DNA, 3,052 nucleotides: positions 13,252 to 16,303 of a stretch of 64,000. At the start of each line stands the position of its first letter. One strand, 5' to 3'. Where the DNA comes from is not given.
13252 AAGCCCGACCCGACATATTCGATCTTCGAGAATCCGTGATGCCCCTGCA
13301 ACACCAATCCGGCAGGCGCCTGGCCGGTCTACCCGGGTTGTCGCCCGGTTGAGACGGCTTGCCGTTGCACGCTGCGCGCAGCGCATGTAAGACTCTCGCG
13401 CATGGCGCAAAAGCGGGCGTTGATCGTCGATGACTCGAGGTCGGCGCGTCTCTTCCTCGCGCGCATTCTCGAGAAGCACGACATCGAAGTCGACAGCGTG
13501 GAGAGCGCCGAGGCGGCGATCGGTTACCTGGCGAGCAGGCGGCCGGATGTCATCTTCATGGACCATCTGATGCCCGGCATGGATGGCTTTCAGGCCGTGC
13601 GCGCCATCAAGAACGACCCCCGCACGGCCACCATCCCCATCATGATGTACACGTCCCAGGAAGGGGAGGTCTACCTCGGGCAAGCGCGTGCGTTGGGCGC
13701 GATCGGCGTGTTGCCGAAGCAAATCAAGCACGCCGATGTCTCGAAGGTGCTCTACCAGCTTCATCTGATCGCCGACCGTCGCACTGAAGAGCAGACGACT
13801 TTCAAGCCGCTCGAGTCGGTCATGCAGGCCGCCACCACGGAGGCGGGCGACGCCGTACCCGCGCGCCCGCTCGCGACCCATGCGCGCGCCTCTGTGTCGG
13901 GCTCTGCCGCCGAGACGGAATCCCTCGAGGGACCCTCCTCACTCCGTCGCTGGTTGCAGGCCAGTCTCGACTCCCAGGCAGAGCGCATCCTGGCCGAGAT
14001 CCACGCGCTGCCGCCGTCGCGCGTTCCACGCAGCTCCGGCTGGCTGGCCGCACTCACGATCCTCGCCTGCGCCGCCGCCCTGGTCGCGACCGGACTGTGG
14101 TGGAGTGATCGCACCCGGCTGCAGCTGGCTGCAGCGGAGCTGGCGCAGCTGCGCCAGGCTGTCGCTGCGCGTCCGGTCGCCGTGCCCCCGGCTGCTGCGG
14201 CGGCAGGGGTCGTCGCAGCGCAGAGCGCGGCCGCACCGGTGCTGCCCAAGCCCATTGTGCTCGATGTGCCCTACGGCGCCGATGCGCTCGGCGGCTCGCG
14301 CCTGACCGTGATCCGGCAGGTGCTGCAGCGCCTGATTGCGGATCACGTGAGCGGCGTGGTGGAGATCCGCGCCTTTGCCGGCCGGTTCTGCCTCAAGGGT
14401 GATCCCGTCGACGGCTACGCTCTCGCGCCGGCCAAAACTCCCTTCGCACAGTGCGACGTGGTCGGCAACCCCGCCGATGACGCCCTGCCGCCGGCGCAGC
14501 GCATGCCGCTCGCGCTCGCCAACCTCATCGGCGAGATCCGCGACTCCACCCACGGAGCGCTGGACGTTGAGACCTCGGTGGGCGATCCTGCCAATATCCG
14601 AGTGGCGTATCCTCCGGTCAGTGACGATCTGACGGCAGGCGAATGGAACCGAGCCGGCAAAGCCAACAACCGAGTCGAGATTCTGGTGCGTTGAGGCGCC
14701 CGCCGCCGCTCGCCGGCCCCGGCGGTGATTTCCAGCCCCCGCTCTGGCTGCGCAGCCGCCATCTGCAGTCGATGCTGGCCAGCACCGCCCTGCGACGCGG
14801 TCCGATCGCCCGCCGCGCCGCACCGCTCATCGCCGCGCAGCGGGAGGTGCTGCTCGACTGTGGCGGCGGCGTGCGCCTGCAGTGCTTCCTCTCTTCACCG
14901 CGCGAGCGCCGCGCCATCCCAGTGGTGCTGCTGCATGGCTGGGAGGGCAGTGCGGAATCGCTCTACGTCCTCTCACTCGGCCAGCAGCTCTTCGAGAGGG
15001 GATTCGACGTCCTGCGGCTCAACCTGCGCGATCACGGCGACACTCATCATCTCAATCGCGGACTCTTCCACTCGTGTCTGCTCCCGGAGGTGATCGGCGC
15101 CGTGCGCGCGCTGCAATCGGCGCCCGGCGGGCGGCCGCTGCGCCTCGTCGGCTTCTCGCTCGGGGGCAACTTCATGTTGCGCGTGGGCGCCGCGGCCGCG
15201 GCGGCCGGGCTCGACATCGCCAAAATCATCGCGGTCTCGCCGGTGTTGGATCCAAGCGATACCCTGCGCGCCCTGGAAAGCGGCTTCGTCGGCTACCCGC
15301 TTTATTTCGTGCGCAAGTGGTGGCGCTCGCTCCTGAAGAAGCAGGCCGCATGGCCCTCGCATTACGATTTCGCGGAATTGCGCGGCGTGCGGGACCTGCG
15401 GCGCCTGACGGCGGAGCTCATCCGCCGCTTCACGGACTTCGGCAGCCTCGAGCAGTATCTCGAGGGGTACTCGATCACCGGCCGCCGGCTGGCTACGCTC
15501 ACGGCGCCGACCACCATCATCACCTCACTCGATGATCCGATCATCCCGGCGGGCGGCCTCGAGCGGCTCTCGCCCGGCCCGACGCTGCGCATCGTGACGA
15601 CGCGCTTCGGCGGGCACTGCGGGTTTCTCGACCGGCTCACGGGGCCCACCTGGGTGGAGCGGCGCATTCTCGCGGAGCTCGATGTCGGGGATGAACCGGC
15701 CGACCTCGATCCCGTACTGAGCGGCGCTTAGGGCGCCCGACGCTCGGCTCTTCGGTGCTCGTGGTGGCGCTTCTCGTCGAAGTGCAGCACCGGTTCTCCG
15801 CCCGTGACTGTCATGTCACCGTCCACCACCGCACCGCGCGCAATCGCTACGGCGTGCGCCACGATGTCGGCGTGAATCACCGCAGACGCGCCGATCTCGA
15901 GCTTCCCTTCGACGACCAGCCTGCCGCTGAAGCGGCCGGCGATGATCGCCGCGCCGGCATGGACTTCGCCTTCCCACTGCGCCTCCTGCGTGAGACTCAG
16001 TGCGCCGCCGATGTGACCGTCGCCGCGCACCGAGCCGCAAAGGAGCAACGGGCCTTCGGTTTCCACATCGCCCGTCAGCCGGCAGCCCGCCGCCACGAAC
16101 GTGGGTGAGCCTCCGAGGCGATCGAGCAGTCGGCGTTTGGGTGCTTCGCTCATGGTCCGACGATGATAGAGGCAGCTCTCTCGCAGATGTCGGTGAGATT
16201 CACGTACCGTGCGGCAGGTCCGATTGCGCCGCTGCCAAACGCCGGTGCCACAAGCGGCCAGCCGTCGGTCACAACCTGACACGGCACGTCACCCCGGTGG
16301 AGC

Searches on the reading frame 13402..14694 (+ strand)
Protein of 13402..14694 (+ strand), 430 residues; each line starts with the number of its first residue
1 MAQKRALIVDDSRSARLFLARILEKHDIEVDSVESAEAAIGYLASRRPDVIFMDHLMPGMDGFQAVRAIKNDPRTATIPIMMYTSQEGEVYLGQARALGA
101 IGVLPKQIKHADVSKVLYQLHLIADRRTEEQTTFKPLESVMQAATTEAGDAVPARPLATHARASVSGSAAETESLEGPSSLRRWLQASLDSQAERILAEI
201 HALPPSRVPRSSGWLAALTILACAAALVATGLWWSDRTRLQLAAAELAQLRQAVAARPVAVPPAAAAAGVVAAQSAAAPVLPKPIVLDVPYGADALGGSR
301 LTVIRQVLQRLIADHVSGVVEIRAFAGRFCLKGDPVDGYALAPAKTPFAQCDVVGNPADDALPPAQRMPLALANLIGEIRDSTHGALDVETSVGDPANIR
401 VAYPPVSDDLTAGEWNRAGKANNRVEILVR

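Call 11: search_protein_families(library=pfam, proteins=[window:13402-14694:+])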
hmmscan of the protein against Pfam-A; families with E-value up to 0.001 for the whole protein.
window:13402-14694:+ (430 aa): 1 family
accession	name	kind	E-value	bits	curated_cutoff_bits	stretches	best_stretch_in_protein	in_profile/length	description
PF00072.30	Response_reg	-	1.3e-23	83.7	30.2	1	7-115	2-108/111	Response regulator receiver domain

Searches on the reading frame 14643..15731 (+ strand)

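Call 11: search_protein_families(library=pfam, proteins=[window:14643-15731:+])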
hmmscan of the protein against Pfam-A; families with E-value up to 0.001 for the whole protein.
window:14643-15731:+ (362 aa): 3 families
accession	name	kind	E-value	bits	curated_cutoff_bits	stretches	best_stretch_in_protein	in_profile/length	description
PF00561.26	Abhydrolase_1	-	1.3e-13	51.7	25.8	1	93-310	2-222/245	alpha/beta hydrolase fold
PF12697.13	Abhydrolase_6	-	1.6e-12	49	26.3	1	94-330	1-209/217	Alpha/beta hydrolase family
PF12146.15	Hydrolase_4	-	3e-10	40.2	27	1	94-308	7-212/239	Serine aminopeptidase, S33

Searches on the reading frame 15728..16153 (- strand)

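Call 11: search_protein_families(library=pfam, proteins=[window:15728-16153:-])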
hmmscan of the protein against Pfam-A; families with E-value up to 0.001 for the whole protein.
window:15728-16153:- (141 aa): 1 family
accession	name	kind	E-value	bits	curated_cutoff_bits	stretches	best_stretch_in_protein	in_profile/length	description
PF04519.19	Bactofilin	-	2.6e-18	66.5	27.9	1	18-114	1-97/98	Polymer-forming cytoskeletal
